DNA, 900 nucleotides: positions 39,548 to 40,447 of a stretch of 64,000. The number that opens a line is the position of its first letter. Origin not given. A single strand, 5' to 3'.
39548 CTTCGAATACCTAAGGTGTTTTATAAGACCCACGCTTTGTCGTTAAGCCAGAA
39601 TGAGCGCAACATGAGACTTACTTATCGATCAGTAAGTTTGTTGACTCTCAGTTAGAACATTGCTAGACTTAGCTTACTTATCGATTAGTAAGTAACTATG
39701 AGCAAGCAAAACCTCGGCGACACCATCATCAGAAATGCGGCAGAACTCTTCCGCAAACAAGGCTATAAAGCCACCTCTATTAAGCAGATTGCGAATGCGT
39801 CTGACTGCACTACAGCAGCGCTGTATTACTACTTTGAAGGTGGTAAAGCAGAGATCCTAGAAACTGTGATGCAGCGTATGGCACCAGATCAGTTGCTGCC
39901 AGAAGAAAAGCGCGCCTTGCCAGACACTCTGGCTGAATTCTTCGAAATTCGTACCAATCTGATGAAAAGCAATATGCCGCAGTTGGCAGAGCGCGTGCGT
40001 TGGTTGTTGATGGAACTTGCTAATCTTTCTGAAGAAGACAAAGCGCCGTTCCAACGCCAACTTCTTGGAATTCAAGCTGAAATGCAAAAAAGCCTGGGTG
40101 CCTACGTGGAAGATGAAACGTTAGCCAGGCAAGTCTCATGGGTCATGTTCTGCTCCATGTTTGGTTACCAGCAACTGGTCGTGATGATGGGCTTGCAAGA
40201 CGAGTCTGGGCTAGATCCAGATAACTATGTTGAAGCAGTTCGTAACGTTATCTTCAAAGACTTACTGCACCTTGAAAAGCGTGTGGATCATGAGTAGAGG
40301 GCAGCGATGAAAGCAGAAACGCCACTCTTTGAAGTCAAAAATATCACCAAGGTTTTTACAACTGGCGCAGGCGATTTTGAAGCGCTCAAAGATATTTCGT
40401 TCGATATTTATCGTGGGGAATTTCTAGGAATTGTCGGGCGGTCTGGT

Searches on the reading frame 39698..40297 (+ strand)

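Call 55: search_protein_families(library=ncbifam, proteins=[window:39698-40297:+], max_evalue=0.001)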
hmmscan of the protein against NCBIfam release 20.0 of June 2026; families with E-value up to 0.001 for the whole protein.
window:39698-40297:+ (199 aa): 13 families
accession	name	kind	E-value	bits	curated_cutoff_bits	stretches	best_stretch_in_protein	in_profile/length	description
NF041196.1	ScbR_bind_reg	equivalog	3.6e-11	43.6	150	1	9-93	10-95/191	ScbR family autoregulator-binding transcription factor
NF037937.1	septum_RefZ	equivalog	1.6e-10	41.2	180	1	9-59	3-52/195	forespore capture DNA-binding protein RefZ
NF053516.1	TranRepPrsAVib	equivalog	3.7e-08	33.4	300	1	3-134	4-125/208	TetR family transcriptional repressor PsrA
NF007949.0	PRK10668.1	equivalog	4.8e-06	26.2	271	1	8-61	14-66/216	multidrug efflux transporter transcriptional repressor AcrR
TIGR03384.1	betaine_BetI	equivalog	3.2e-05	23.7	201.3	1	9-62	12-64/189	choline-binding transcriptional repressor BetI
NF050111.1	TransRegSACE7040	equivalog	3.6e-05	23.8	250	1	9-58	5-53/186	SACE_7040 family transcriptional regulator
NF007430.0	PRK09975.1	equivalog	5.4e-05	22.4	274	1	9-73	15-78/220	acrEF/envCD operon transcriptional regulator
NF051852.1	efflux_TF_MtrR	exception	9.3e-05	22.3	280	1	9-64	14-68/205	multidrug efflux system transcriptional repressor MtrR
TIGR03968.1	mycofact_TetR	equivalog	0.00013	21.7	224.9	1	8-53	12-56/190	mycofactocin system transcriptional regulator MftR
TIGR03613.1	RutR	equivalog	0.00015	21.7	368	1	9-60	12-63/202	pyrimidine utilization regulatory protein R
NF051457.1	acryl_TF_AcuR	equivalog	0.00038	19.8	247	1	5-154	17-171/204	acrylate utilization transcriptional regulator AcuR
NF053731.1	TransRegFasRMycb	equivalog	0.00053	19.8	330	1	9-78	15-82/199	HTH-type transcriptional activator FasR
NF001978.0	PRK00767.1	equivalog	0.00062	19.6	118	0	10-62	14-65/197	transcriptional regulator BetI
